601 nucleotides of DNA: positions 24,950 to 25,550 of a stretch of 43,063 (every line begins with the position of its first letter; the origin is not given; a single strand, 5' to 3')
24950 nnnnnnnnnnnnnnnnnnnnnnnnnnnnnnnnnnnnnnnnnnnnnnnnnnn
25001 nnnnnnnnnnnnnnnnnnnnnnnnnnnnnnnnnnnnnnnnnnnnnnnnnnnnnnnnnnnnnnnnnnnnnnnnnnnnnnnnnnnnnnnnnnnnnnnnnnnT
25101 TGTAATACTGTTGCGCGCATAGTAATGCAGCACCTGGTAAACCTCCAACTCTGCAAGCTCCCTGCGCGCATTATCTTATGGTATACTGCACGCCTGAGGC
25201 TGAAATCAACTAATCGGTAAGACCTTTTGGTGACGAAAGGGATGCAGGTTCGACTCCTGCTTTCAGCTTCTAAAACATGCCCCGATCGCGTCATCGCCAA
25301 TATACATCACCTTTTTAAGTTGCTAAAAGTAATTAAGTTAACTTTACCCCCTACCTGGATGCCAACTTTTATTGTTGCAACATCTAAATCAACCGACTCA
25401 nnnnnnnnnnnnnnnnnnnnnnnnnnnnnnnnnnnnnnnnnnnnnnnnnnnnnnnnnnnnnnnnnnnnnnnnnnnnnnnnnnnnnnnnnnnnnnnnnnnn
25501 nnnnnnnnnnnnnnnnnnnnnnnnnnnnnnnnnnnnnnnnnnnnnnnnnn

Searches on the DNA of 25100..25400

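Call 125: search_rna_families(source=window, start=25100, end=25400, threshold=evalue, max_evalue=1, show_alignments=1)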
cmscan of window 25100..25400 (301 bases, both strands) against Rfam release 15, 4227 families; matches with E-value up to 1: 2.
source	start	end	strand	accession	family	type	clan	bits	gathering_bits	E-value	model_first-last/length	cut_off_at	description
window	25199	25268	+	RF00005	tRNA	Gene; tRNA;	CL00001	31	29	7.9e-05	1-71/71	no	tRNA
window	25199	25269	-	RF04354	Plastid-ycf2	Cis-reg;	-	16.9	65.7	0.65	1-75/75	no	Plastid-ycf2 5UTR RNA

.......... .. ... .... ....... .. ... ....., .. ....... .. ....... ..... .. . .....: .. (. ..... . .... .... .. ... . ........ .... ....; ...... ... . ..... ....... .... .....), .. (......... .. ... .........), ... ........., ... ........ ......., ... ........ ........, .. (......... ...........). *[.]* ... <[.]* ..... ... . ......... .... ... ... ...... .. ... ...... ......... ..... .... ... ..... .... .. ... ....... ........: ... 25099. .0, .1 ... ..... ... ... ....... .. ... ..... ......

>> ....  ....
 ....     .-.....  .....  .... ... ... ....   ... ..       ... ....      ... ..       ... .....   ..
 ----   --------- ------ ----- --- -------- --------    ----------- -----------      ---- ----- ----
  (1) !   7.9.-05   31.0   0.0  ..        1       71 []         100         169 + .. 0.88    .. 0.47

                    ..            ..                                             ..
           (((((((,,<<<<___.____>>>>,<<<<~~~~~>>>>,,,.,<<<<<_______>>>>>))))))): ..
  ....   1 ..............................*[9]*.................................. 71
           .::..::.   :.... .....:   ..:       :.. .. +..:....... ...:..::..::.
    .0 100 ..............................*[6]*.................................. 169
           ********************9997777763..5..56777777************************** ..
